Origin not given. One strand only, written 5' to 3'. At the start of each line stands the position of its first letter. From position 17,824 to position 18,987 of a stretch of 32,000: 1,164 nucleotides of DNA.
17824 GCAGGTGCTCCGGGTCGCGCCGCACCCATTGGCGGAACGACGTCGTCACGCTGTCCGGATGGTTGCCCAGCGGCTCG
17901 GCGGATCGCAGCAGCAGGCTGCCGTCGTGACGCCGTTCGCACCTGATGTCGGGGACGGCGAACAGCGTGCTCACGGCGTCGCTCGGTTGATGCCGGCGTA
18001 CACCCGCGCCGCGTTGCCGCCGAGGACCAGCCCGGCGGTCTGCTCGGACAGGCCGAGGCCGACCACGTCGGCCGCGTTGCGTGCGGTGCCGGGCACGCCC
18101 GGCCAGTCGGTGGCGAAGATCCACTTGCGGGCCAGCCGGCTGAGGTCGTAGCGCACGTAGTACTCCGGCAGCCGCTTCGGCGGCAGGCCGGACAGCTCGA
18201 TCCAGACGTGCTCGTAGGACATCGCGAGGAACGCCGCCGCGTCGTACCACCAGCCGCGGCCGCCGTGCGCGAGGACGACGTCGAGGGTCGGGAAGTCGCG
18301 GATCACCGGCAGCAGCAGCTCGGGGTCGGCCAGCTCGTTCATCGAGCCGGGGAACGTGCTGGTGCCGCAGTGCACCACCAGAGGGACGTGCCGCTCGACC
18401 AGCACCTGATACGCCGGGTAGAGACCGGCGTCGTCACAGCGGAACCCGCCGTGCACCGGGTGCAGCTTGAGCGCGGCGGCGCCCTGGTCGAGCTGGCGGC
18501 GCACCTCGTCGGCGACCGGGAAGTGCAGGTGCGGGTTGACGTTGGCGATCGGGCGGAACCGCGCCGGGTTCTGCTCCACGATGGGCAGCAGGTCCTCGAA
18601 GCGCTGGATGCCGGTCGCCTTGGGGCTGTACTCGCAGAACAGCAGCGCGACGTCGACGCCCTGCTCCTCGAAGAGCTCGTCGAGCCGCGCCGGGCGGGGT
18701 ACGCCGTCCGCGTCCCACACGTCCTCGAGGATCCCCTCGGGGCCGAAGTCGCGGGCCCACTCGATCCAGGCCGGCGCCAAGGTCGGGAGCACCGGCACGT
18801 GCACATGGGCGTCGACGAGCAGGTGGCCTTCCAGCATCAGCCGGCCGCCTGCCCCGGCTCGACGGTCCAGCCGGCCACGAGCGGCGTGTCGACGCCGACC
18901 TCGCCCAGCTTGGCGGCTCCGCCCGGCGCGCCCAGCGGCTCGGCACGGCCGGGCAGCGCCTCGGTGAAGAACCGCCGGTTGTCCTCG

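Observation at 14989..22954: Non-canonical boxC operon with its own ferredoxin/FNR pair, an amidohydrolase-2, a long-form CoA ligase, an MFS transporter and a PaaX regulator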

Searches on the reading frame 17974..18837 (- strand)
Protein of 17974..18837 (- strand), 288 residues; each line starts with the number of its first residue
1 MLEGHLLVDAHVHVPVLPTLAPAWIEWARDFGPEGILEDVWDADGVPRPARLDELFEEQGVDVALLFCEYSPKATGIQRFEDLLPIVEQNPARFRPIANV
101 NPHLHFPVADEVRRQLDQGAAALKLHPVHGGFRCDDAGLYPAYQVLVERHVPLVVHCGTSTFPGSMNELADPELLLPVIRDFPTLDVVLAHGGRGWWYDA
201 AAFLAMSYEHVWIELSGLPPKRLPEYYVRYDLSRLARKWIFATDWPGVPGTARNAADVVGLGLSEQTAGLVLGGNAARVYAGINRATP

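Call 26: search_solved_structures(query=window:17974-18837:-, max_evalue=1, show_alignments=2)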
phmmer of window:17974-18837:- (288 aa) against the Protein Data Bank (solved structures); distinct sequences matched with E-value up to 1: 12.
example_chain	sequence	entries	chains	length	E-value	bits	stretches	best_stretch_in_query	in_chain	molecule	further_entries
3irs_A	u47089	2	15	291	5e-09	38.9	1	74-283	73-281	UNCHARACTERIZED PROTEIN BB4693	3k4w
6dwv_B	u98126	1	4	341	0.014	17.7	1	134-201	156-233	4-oxalomesaconate hydratase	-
6dxq_A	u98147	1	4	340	0.015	17.6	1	134-201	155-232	4-oxalomesaconate hydratase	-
6dxs_A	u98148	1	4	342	0.015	17.6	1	134-201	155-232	4-oxalomesaconate hydratase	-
5vgm_A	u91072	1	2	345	0.046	16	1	108-193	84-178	Dihydroorotase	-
2gwg_A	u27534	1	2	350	0.048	16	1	117-207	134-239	4-oxalomesaconate hydratase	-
3cjp_A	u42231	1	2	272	0.11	14.8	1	171-279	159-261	Predicted amidohydrolase, dihydroorotase family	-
2eq5_A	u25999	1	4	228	0.14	14.4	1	31-81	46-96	228aa long hypothetical hydantoin racemase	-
6jdd_A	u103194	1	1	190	0.22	13.8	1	9-37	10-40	Cypemycin cysteine dehydrogenase (decarboxylating)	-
6e6i_A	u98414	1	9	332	0.25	13.6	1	136-208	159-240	2,2',3-trihydroxy-3'-methoxy-5,5'-dicarboxybiphenyl meta-cleavage compound hydrolase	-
5vn5_A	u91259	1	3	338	0.26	13.5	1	136-208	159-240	2,2',3-trihydroxy-3'-methoxy-5,5'-dicarboxybiphenyl meta-cleavage compound hydrolase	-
5lf2_A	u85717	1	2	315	0.32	13.3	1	119-173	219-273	Laminin subunit beta-2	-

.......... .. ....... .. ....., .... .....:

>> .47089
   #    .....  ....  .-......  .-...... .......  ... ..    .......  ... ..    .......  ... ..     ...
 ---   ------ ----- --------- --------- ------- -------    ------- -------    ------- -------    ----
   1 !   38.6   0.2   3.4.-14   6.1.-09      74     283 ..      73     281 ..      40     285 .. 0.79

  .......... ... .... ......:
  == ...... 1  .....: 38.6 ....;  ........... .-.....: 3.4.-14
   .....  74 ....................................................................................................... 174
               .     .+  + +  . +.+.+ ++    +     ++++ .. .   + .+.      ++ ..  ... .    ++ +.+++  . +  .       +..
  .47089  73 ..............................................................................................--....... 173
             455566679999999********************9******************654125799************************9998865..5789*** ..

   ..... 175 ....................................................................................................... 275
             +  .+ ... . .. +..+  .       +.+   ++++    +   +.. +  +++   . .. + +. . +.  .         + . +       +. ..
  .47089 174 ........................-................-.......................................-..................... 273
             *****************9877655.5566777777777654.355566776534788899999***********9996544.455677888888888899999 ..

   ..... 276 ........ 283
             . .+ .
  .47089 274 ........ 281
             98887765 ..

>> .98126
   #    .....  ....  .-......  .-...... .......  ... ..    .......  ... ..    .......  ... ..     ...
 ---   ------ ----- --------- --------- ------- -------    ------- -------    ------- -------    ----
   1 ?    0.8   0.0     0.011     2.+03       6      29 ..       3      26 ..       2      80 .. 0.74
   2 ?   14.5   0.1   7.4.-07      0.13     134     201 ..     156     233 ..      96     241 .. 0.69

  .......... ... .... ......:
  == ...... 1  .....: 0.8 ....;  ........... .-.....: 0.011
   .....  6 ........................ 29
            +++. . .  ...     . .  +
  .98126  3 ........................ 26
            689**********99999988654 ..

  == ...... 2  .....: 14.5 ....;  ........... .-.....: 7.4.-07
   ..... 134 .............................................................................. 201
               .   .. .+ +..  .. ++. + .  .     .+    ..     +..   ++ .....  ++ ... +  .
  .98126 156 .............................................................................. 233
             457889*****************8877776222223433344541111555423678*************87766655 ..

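Call 28: list_cluster_members(proteins=[P0001, window:17974-18837:-, window:16160-17974:-, window:19237-20268:-])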
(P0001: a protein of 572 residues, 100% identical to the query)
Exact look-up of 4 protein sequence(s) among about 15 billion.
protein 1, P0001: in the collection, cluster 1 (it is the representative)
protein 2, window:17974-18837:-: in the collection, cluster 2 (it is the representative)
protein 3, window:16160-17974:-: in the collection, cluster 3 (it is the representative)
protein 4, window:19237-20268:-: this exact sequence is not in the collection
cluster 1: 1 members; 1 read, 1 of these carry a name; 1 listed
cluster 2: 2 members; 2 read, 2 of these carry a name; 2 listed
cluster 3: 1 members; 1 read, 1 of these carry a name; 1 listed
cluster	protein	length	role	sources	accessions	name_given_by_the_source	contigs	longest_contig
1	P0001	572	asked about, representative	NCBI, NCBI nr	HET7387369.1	MAG TPA: 2,3-epoxybenzoyl-CoA dihydrolase [Nocardioidaceae bacterium] | 2,3-epoxybenzoyl-CoA dihydrolase [Nocardioidaceae bacterium]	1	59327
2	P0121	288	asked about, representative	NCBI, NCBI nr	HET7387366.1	MAG TPA: amidohydrolase family protein [Nocardioidaceae bacterium] | amidohydrolase family protein [Nocardioidaceae bacterium]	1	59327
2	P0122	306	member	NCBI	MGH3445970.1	MAG: amidohydrolase family protein, partial [Nocardioidaceae bacterium]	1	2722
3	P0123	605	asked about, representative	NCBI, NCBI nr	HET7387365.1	MAG TPA: feruloyl-CoA synthase [Nocardioidaceae bacterium] | feruloyl-CoA synthase [Nocardioidaceae bacterium]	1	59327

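Call 64: find_homologous_proteins(query=window:17974-18837:-, max_evalue=0.00001)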
Query window:17974-18837:- (288 aa): 4794 proteins with E <= 0.00001 among 8000 candidates; the best 120 are listed.
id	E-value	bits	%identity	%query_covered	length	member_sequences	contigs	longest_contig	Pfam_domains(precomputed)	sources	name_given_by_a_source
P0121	1.6e-196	670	100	100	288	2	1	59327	PF04909.21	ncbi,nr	ncbi:MAG TPA: amidohydrolase family protein [Nocardioidaceae bacterium]|nr:amidohydrolase family pro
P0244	7.7e-165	566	82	100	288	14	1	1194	PF04909.21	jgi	jgi:predicted TIM-barrel fold metal-dependent hydrolase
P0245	8.8e-165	565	84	100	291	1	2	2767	PF04909.21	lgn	-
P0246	1.5e-164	565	84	100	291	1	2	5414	PF04909.21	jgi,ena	-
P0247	2.3e-164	564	84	100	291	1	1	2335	PF04909.21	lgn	-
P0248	3.8e-164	563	84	99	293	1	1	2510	PF04909.21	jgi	jgi:predicted TIM-barrel fold metal-dependent hydrolase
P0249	7.7e-164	562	83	100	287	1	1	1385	PF04909.21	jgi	jgi:uncharacterized protein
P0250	9.3e-164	562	83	100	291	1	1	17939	PF04909.21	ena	-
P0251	1.6e-163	561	83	99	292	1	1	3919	PF04909.21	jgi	jgi:predicted TIM-barrel fold metal-dependent hydrolase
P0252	1.7e-163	561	84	100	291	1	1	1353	PF04909.21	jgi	jgi:predicted TIM-barrel fold metal-dependent hydrolase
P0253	1.9e-163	561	82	100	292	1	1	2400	PF04909.21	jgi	jgi:uncharacterized protein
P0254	2.4e-163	561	84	100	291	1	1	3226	PF04909.21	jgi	jgi:predicted TIM-barrel fold metal-dependent hydrolase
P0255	2.8e-163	560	83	100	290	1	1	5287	PF04909.21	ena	-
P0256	3.9e-163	560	83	100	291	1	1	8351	PF04909.21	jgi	jgi:predicted TIM-barrel fold metal-dependent hydrolase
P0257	8.4e-163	559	83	100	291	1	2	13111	PF04909.21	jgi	-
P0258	1.0e-162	559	83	100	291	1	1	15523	PF04909.21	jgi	jgi:predicted TIM-barrel fold metal-dependent hydrolase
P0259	1.2e-162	558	83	99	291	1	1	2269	PF04909.21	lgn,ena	-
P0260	1.7e-162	558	82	99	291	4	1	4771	PF04909.21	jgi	jgi:uncharacterized protein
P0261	2.4e-162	557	82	100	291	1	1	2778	PF04909.21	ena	-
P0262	3.3e-162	557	83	99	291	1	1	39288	PF04909.21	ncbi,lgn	-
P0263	5.5e-162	556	82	98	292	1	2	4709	PF04909.21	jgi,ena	jgi:predicted TIM-barrel fold metal-dependent hydrolase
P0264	6.0e-162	556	83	99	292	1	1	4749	PF04909.21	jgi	jgi:uncharacterized protein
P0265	6.7e-162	556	82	99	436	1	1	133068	PF04909.21,PF19655.5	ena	-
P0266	7.2e-162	556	82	98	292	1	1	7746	PF04909.21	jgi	-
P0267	9.2e-162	555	81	100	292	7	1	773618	PF04909.21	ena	-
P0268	1.1e-161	555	83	99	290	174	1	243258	PF04909.21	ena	-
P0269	1.3e-161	555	83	98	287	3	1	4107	PF04909.21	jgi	jgi:predicted TIM-barrel fold metal-dependent hydrolase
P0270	1.6e-161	555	84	98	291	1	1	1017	PF04909.21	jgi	jgi:predicted TIM-barrel fold metal-dependent hydrolase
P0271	2.0e-161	554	81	99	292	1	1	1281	PF04909.21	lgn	-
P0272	2.4e-161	554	82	99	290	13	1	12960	PF04909.21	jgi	jgi:predicted TIM-barrel fold metal-dependent hydrolase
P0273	3.2e-161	554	81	99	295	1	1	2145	PF04909.21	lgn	-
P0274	3.3e-161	554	79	100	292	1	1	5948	PF04909.21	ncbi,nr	ncbi:MAG: amidohydrolase family protein [Actinomycetota bacterium]|nr:amidohydrolase family protein 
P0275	3.8e-161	553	82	98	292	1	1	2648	PF04909.21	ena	-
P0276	8.3e-161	552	80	100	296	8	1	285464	PF04909.21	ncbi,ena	-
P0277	8.5e-161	552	82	99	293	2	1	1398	PF04909.21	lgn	-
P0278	9.1e-161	552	82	100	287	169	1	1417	PF04909.21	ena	-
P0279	1.2e-160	552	82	100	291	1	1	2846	PF04909.21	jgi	jgi:predicted TIM-barrel fold metal-dependent hydrolase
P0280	1.6e-160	551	82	99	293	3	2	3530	PF04909.21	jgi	jgi:predicted TIM-barrel fold metal-dependent hydrolase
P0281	1.7e-160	551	82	99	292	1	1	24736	PF04909.21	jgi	jgi:predicted TIM-barrel fold metal-dependent hydrolase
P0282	2.8e-160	551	81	100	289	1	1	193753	PF04909.21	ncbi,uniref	ncbi:Amidohydrolase 2 [metagenome]|uniref:Amidohydrolase 2 n=1 Tax=metagenome TaxID=256318 RepID=A0A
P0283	3.7e-160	550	81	99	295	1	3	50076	PF04909.21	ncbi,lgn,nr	ncbi:MAG TPA: amidohydrolase family protein [Marmoricola sp.]|nr:amidohydrolase family protein [Marm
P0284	3.7e-160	550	83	98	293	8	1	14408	PF04909.21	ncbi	-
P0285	4.3e-160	550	82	97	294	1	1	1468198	PF04909.21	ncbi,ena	-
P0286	4.4e-160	550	83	98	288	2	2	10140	PF04909.21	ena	-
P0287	4.5e-160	550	81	100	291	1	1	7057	PF04909.21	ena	-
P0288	5.3e-160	550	80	100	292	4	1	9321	PF04909.21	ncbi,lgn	ncbi:MAG: amidohydrolase family protein [Marmoricola sp.]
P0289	5.7e-160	550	81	99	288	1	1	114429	PF04909.21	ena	-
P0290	9.5e-160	549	80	100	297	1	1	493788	PF04909.21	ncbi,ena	-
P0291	1.1e-159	549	82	99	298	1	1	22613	PF04909.21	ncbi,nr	ncbi:MAG TPA: amidohydrolase family protein [Marmoricola sp.]|nr:amidohydrolase family protein [Marm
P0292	1.2e-159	548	79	99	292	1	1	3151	PF04909.21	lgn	-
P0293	1.7e-159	548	80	100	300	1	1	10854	PF04909.21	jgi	jgi:predicted TIM-barrel fold metal-dependent hydrolase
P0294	1.8e-159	548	81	99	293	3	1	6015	PF04909.21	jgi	jgi:predicted TIM-barrel fold metal-dependent hydrolase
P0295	2.5e-159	547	80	99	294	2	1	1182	PF04909.21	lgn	-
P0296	2.6e-159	547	81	100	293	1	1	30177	PF04909.21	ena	-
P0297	3.2e-159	547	82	99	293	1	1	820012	PF04909.21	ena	-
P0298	3.3e-159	547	81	99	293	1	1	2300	PF04909.21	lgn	-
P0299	3.4e-159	547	81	100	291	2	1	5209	PF04909.21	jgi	jgi:hypothetical protein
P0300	3.5e-159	547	81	98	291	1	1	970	PF04909.21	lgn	-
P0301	3.8e-159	547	80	99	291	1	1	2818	PF04909.21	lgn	-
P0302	4.1e-159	547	81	99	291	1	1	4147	PF04909.21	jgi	jgi:uncharacterized protein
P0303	4.2e-159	547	82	98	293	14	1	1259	PF04909.21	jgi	jgi:uncharacterized protein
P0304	4.5e-159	547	81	99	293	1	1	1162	PF04909.21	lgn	-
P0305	5.1e-159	546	81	99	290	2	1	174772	PF04909.21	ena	-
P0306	5.3e-159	546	80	100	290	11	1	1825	PF04909.21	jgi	jgi:uncharacterized protein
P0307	7.4e-159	546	80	98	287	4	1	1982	PF04909.21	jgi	jgi:uncharacterized protein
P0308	8.0e-159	546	81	98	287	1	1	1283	PF04909.21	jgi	jgi:uncharacterized protein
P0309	8.2e-159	546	81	99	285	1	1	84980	PF04909.21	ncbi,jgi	ncbi:MAG TPA: amidohydrolase family protein [Marmoricola sp.]|jgi:uncharacterized protein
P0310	8.6e-159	546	81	99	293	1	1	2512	PF04909.21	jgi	jgi:uncharacterized protein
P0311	1.1e-158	545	81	99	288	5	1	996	PF04909.21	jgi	-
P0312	1.4e-158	545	81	99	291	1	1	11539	PF04909.21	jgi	jgi:predicted TIM-barrel fold metal-dependent hydrolase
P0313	1.6e-158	545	82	100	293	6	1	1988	PF04909.21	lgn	-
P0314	1.7e-158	545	82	98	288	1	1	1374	PF04909.21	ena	-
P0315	1.8e-158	545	80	99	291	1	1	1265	PF04909.21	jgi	jgi:predicted TIM-barrel fold metal-dependent hydrolase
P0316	2.0e-158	544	80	100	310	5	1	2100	PF04909.21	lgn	-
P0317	2.4e-158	544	80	100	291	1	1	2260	PF04909.21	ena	-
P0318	2.8e-158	544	80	99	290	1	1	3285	PF04909.21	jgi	jgi:uncharacterized protein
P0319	3.3e-158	544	81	100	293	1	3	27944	PF04909.21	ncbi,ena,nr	ncbi:MAG TPA: amidohydrolase family protein [Nocardioidaceae bacterium]|nr:amidohydrolase family pro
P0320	3.9e-158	544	81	100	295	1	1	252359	PF04909.21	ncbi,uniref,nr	ncbi:amidohydrolase family protein [Nocardioides sp. CFH 31398]|uniref:amidohydrolase family protein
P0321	3.9e-158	544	80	100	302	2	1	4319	PF04909.21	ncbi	-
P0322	4.1e-158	543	81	99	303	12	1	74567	PF04909.21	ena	-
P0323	5.5e-158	543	81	99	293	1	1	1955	PF04909.21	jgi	jgi:predicted TIM-barrel fold metal-dependent hydrolase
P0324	5.7e-158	543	81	99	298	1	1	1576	PF04909.21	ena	-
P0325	6.3e-158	543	79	99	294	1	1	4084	PF04909.21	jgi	jgi:predicted TIM-barrel fold metal-dependent hydrolase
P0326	6.4e-158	543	79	99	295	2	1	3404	PF04909.21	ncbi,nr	ncbi:MAG: Amidohydrolase 2 [Hyphomicrobiales bacterium]|nr:Amidohydrolase 2 [Hyphomicrobiales bacter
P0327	9.9e-158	542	81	100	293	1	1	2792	PF04909.21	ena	-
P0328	1.1e-157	542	81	99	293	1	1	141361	PF04909.21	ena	-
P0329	1.3e-157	542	82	98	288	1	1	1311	PF04909.21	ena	-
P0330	1.4e-157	542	80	98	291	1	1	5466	PF04909.21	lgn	-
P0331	1.6e-157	542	81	99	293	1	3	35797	PF04909.21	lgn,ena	-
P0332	3.7e-157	540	80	98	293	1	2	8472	PF04909.21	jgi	jgi:predicted TIM-barrel fold metal-dependent hydrolase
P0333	3.9e-157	540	80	99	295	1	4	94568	PF04909.21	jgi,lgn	jgi:predicted TIM-barrel fold metal-dependent hydrolase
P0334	4.5e-157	540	81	99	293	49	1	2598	PF04909.21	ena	-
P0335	5.3e-157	540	80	100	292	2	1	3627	PF04909.21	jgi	jgi:predicted TIM-barrel fold metal-dependent hydrolase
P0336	5.6e-157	540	81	99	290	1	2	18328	PF04909.21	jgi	jgi:predicted TIM-barrel fold metal-dependent hydrolase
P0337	6.3e-157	540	79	100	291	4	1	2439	PF04909.21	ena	-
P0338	6.5e-157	540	80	99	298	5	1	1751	PF04909.21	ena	-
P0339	6.7e-157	539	80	99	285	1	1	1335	PF04909.21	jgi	jgi:predicted TIM-barrel fold metal-dependent hydrolase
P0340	6.9e-157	539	82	99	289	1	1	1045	PF04909.21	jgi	jgi:predicted TIM-barrel fold metal-dependent hydrolase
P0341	7.4e-157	539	80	100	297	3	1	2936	PF04909.21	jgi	jgi:predicted TIM-barrel fold metal-dependent hydrolase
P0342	8.3e-157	539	80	99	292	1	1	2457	PF04909.21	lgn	-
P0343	9.2e-157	539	80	99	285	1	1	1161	PF04909.21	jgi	jgi:predicted TIM-barrel fold metal-dependent hydrolase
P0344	9.3e-157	539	80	99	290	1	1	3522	PF04909.21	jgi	jgi:uncharacterized protein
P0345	1.1e-156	539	81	98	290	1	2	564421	PF04909.21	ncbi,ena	-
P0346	1.2e-156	539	80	98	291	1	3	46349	PF04909.21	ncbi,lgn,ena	-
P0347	1.3e-156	538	79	99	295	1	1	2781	PF04909.21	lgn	-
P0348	1.4e-156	538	80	99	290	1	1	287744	PF04909.21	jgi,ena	jgi:predicted TIM-barrel fold metal-dependent hydrolase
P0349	1.6e-156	538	80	99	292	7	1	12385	PF04909.21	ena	-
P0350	1.7e-156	538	80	99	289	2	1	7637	PF04909.21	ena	-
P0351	2.0e-156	538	80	99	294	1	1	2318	PF04909.21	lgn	-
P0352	2.2e-156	538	80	98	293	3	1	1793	PF04909.21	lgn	-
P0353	2.4e-156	538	79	100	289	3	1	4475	PF04909.21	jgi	jgi:uncharacterized protein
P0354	2.9e-156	537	81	99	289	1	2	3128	PF04909.21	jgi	jgi:predicted TIM-barrel fold metal-dependent hydrolase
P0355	3.1e-156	537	82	99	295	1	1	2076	PF04909.21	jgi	jgi:predicted TIM-barrel fold metal-dependent hydrolase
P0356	3.3e-156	537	78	99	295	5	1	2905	PF04909.21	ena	-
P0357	3.6e-156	537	80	98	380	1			PF04909.21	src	-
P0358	3.6e-156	537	78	100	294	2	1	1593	PF04909.21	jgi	-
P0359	4.6e-156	537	80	99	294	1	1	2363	PF04909.21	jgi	jgi:predicted TIM-barrel fold metal-dependent hydrolase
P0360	4.7e-156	537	80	99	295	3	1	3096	PF04909.21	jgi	-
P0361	5.5e-156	536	79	100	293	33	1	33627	PF04909.21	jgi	jgi:uncharacterized protein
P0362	6.4e-156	536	80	100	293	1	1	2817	PF04909.21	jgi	jgi:uncharacterized protein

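Call 71: predict_structure(alignment_id=A2)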
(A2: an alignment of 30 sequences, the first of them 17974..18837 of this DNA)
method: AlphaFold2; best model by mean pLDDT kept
length: 288 residues; sequences in the alignment: 30
mean_pLDDT: 88.3   pTM: 0.89
mean pLDDT of the five models: 88.3, 83.6, 83.1, 82.0, 76.0
residues with pLDDT >= 90: 153; 70-90: 123; 50-70: 10; < 50: 2
segments of 3 or more residues with pLDDT < 50: none
pLDDT, mean of each block of 10 residues (from residue 1): 88 86 82 86 90 92 88 80 94 93 86 96 91 92 97 89 83 95 96 76 95 85 85 94 76 88 93 95 66
secondary structure, 60 per line:
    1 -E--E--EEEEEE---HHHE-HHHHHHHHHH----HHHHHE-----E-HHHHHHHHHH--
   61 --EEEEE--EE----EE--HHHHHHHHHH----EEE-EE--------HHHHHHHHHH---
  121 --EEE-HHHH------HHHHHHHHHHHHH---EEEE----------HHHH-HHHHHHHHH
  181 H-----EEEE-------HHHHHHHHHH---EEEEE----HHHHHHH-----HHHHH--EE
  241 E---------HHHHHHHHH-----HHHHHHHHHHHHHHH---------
elements in order: E8-13 H22-31 H36-40 H49-58 E63-67 H80-89 E94-96 H108-117 E123-125 H127-130 H137-149 E153-156 H167-170 H172-181 E187-190 H198-207 E211-215 H220-226 H232-236 E239-241 H251-259 H265-279

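Call 73: fold_search(model_id=the predicted structure, library=pdb)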
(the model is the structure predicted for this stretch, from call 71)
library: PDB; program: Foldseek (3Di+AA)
matches with E <= 10: 1782; with E <= 0.001: 398
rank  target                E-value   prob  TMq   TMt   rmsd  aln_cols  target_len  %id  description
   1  3irs_A                4.1e-13  1.00  0.72  0.74   4.0       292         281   20  CRYSTAL STRUCTURE OF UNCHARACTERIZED TIM-BARREL PROTEIN BB4693 FROM Bordetella bronchiseptica (released 2009-09-01)
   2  4eri_A                1.3e-11  1.00  0.63  0.56   7.7       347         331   16  Evidence for a Dual Role of an Active Site Histidine in alpha-Amino-beta-Carboxymuconate-epsilon-Semialdehyde Decarbox (released 2012-08-22)
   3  4ifr_A                2.7e-11  1.00  0.64  0.57   7.8       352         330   16  2.40 Angstroms X-ray crystal structure of R239A 2-amino-3-carboxymuconate-6-semialdehyde decarboxylase from Pseudomona (released 2013-09-18)
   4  4ifk_A                3.0e-11  1.00  0.63  0.56   8.0       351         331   17  Arginines 51 and 239* from a Neighboring Subunit are Essential for Catalysis in a Zinc-dependent Decarboxylase (released 2013-09-18)
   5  6dwv_A                3.4e-11  1.00  0.60  0.52   8.5       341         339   20  Crystal structure of the LigJ Hydratase in the Apo state (released 2018-10-03)
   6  2f6k_A                3.9e-11  1.00  0.60  0.57   7.3       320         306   16  Crystal Structure of Amidohydrorolase II; Northeast Structural Genomics Target LpR24 (released 2006-01-10)
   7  8yt2_B                5.4e-11  1.00  0.62  0.55   7.6       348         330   16  Crystal structure of ACMSD mutant W194A (released 2024-10-16)
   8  8sm6_A                6.1e-11  1.00  0.59  0.50   8.7       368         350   15  Aerobic, Diiron(III)-metalated SfbO (released 2024-01-24)
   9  8sm6_C                6.5e-11  1.00  0.60  0.50   8.7       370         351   16  Aerobic, Diiron(III)-metalated SfbO (released 2024-01-24)
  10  2hbv_A                7.4e-11  1.00  0.63  0.55   7.6       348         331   16  Crystal Structure of alpha-Amino-beta-Carboxymuconate-epsilon-Semialdehyde-Decarboxylase (ACMSD) (released 2006-09-19)
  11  2hbx_A                1.1e-10  1.00  0.64  0.56   7.5       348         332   16  Crystal Structure of alpha-Amino-beta-Carboxymuconate-epsilon-Semialdehyde-Decarboxylase (ACMSD) (released 2006-09-19)
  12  4ifk_B                1.1e-10  1.00  0.62  0.55   7.5       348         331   16  Arginines 51 and 239* from a Neighboring Subunit are Essential for Catalysis in a Zinc-dependent Decarboxylase (released 2013-09-18)
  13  8sm6_D                1.1e-10  1.00  0.61  0.51   8.3       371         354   16  Aerobic, Diiron(III)-metalated SfbO (released 2024-01-24)
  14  8yt2_C                1.1e-10  1.00  0.64  0.58   7.7       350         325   16  Crystal structure of ACMSD mutant W194A (released 2024-10-16)
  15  4l6d_A                1.1e-10  1.00  0.62  0.54   8.2       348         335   18  Crystal structure of 5-carboxyvanillate decarboxylase from Sphingomonas paucimobilis complexed with vanillic acid (released 2013-11-13)
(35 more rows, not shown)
